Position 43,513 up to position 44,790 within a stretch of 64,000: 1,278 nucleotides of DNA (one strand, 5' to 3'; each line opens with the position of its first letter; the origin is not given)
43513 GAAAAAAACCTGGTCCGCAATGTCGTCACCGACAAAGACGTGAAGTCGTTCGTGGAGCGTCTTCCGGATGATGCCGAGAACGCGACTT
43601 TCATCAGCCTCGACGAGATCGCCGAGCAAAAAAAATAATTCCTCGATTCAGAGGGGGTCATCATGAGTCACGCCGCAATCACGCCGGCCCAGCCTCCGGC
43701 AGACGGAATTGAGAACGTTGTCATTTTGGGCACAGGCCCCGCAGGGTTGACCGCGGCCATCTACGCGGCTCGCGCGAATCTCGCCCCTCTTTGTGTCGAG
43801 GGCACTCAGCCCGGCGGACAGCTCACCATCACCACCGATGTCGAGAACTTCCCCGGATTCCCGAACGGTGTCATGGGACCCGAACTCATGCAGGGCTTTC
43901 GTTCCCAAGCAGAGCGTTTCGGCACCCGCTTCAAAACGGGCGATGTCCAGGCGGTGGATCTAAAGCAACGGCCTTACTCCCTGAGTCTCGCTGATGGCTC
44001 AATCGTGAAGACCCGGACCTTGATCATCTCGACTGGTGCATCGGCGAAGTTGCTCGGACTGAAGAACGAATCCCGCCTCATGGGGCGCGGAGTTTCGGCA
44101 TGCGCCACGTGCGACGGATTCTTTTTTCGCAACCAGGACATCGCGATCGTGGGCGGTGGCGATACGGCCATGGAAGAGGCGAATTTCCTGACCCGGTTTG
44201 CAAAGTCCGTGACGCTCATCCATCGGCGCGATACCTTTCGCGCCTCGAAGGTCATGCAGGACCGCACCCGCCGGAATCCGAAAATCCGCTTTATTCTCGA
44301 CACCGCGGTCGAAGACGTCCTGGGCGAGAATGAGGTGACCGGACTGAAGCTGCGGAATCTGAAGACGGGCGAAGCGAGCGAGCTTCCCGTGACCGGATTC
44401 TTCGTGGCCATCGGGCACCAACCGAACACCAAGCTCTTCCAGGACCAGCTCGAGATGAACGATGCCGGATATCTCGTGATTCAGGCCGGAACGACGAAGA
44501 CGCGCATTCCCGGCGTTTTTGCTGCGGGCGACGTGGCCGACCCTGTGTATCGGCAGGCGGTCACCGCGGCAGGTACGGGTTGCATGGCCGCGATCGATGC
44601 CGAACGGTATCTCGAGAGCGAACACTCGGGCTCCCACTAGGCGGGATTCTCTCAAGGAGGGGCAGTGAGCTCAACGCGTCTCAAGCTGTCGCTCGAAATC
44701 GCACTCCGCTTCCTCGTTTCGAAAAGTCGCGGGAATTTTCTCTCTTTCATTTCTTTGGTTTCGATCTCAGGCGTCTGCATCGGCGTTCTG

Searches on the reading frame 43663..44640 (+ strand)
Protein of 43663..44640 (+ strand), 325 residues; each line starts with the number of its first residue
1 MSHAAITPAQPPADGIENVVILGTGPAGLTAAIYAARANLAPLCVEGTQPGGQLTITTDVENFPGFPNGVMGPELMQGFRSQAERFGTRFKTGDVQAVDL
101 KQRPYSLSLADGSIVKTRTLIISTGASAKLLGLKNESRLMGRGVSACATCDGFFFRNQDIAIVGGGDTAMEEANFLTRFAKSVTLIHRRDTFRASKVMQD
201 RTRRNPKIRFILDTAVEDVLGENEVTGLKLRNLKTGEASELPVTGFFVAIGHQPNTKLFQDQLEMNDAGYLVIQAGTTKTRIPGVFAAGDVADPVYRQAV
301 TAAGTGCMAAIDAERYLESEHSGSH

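Call 68: find_homologous_proteins(query=window:43663-44640:+, max_evalue=1e-80)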
Query window:43663-44640:+ (325 aa): 8000 proteins with E <= 1e-80 among 8000 candidates; the best 120 are listed.
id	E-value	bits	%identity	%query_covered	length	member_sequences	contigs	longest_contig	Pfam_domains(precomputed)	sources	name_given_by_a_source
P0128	8.5e-212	720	100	100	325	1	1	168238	PF01266.31,PF00890.31,PF07992.21,PF00070.34,PF13738.13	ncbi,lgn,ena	-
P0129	3.3e-188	642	87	100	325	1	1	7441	PF01946.24,PF01266.31,PF00890.31,PF07992.21,PF00070.34,PF13738.13,PF03486.21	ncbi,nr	ncbi:MAG: thioredoxin-disulfide reductase [Proteobacteria bacterium]|nr:thioredoxin-disulfide reduct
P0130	4.4e-188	642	88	100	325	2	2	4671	PF01946.24,PF01266.31,PF13450.13,PF00890.31,PF07992.21,PF00070.34,PF13738.13,PF03486.21,PF12831.14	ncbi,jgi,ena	jgi:thioredoxin reductase (NADPH)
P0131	2.9e-187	639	88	100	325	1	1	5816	PF01946.24,PF01266.31,PF00890.31,PF07992.21,PF00070.34,PF13738.13,PF03486.21,PF01134.29,PF12831.14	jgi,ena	jgi:thioredoxin reductase (NADPH)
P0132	3.1e-186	636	86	100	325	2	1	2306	PF01946.24,PF01266.31,PF00890.31,PF07992.21,PF00070.34,PF13738.13,PF03486.21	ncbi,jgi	jgi:thioredoxin reductase (NADPH)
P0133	1.5e-181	621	86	100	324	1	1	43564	PF01946.24,PF01266.31,PF00890.31,PF07992.21,PF00070.34,PF13738.13,PF03486.21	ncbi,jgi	jgi:thioredoxin reductase (NADPH)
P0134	2.3e-180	617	86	100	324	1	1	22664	PF01946.24,PF01266.31,PF00890.31,PF07992.21,PF00070.34,PF13738.13,PF03486.21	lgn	-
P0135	4.3e-180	616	86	100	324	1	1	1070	PF01946.24,PF01266.31,PF07992.21,PF00070.34,PF13738.13,PF03486.21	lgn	-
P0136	2.3e-178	610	83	100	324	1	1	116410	PF01946.24,PF01266.31,PF00890.31,PF07992.21,PF00070.34,PF13738.13,PF03486.21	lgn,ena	-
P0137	4.9e-178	609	84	100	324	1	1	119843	PF01266.31,PF00890.31,PF07992.21,PF00070.34,PF13738.13,PF03486.21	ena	-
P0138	5.2e-176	602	86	96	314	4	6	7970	PF01266.31,PF13450.13,PF00890.31,PF07992.21,PF00070.34,PF13738.13,PF03486.21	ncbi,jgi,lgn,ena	jgi:thioredoxin reductase (NADPH)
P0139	1.7e-174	597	83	100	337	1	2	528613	PF01946.24,PF01266.31,PF00890.31,PF07992.21,PF00070.34,PF13738.13,PF03486.21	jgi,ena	-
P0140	4.1e-174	596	84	96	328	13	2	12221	PF01946.24,PF01266.31,PF07992.21,PF00070.34,PF13738.13,PF03486.21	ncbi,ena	-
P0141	6.4e-174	596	83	97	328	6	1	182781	PF01946.24,PF01266.31,PF07992.21,PF00070.34,PF13738.13,PF03486.21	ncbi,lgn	-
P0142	6.7e-174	595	84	97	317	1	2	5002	PF01946.24,PF01266.31,PF00890.31,PF07992.21,PF00070.34,PF13738.13,PF03486.21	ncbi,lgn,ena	-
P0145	9.5e-174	595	85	95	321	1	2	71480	PF01946.24,PF01266.31,PF00890.31,PF07992.21,PF00070.34,PF13738.13,PF03486.21,PF01134.29,PF12831.14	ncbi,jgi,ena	jgi:thioredoxin reductase (NADPH)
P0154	2.8e-171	587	85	94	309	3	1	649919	PF01946.24,PF01266.31,PF13450.13,PF00890.31,PF07992.21,PF00070.34,PF13738.13,PF03486.21,PF12831.14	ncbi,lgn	-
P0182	1.3e-164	565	82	94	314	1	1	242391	PF01946.24,PF01266.31,PF00890.31,PF07992.21,PF00070.34,PF13738.13,PF03486.21,PF12831.14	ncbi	-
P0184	2.0e-164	564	81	96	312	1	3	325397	PF01946.24,PF01266.31,PF13450.13,PF00890.31,PF07992.21,PF00070.34,PF13738.13,PF03486.21,PF12831.14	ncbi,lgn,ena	-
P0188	4.6e-164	563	82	95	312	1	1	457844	PF01266.31,PF00890.31,PF07992.21,PF00070.34,PF13738.13,PF03486.21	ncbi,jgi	jgi:thioredoxin reductase (NADPH)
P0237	1.6e-152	525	75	94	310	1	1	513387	PF01266.31,PF00890.31,PF07992.21,PF00070.34,PF13738.13,PF03486.21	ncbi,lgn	-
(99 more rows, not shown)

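Call 69: list_cluster_members(proteins=[P0128, P0129, P0133, P0141, P0154, P0182, P0184, P0188, P0237, P0145])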
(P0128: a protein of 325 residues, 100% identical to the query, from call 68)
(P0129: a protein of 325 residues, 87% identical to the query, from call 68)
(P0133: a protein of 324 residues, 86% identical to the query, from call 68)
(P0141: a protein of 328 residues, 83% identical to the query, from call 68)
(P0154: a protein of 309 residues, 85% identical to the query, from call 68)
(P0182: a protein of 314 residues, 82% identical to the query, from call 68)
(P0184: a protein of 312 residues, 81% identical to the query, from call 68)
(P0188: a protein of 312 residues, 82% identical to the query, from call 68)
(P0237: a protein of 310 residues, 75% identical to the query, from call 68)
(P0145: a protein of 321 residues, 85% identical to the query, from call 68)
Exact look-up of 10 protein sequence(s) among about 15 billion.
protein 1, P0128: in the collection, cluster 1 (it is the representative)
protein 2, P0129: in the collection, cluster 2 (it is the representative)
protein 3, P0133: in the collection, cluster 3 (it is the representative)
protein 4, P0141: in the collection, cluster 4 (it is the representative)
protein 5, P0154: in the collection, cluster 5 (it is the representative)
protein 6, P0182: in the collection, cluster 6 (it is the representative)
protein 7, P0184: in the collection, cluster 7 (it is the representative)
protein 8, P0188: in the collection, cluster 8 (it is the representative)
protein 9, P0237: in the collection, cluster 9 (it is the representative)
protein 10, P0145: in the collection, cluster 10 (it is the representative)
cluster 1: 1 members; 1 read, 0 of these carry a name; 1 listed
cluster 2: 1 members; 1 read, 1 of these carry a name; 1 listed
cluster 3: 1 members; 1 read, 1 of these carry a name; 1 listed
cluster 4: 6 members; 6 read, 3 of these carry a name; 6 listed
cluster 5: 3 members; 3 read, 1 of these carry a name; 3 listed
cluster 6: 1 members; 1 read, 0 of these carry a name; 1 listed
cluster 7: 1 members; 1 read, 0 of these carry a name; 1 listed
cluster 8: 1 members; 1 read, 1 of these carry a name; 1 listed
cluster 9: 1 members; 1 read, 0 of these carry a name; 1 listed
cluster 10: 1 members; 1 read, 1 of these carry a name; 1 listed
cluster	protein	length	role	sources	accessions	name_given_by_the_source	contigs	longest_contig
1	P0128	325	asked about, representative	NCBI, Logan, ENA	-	-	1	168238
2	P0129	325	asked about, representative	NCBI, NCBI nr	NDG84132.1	MAG: thioredoxin-disulfide reductase [Proteobacteria bacterium] | thioredoxin-disulfide reductase [Pseudomonadota bacterium]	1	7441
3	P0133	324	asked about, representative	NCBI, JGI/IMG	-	thioredoxin reductase (NADPH)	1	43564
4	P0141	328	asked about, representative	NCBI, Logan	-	-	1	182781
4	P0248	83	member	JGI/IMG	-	thioredoxin reductase (NADPH)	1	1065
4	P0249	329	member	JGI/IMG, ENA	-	thioredoxin reductase (NADPH)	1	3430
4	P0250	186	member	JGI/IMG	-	thioredoxin reductase (NADPH)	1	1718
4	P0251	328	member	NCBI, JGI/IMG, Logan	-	-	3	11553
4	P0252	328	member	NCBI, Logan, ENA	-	-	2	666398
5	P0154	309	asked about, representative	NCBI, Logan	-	-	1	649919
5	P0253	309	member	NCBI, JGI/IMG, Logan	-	thioredoxin reductase (NADPH)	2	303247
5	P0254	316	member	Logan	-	-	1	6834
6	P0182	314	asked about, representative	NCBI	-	-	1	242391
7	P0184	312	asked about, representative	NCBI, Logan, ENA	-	-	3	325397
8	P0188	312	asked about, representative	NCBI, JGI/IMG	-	thioredoxin reductase (NADPH)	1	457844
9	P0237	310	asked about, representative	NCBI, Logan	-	-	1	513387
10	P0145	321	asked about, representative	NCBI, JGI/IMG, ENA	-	thioredoxin reductase (NADPH)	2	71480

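Call 70: find_encoding_contigs(protein=P0137, flank=10000, max_places=3)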
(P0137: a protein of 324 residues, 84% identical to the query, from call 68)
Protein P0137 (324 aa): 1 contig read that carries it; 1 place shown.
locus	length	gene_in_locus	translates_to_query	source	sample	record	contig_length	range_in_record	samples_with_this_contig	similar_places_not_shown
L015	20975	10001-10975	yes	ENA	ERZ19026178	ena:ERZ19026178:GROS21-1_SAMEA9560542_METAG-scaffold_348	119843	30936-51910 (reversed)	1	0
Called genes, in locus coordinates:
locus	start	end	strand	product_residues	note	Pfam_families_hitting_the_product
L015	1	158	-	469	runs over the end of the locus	PF02696:SelO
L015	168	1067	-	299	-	PF03193:RsgA_GTPase, PF01926:MMR_HSR1 (weak)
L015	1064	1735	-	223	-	PF05724:TPMT, PF03848:TehB (weak), PF08241:Methyltransf_11, PF13649:Methyltransf_25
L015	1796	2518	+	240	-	PF07238:PilZ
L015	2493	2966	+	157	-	PF00383:dCMP_cyt_deam_1, PF14437:MafB19-deam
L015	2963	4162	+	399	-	PF03092:BT1 (weak), PF07690:MFS_1, PF13000:Acatn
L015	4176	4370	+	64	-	-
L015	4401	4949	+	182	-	PF06271:RDD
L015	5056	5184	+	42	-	-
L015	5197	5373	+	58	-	-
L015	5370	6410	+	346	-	PF01073:3Beta_HSD, PF01370:Epimerase, PF02719:Polysacc_synt_2, PF04321:RmlD_sub_bind, PF07993:NAD_binding_4, PF16363:GDP_Man_Dehyd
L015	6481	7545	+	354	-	PF01464:SLT (faint)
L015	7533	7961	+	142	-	-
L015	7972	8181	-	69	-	-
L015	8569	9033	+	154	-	PF13669:Glyoxalase_4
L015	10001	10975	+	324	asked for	PF00890:FAD_binding_2 (faint), PF01266:DAO (faint), PF03486:HI0933_like (faint), PF07992:Pyr_redox_2, PF13738:Pyr_redox_3, PF00070:Pyr_redox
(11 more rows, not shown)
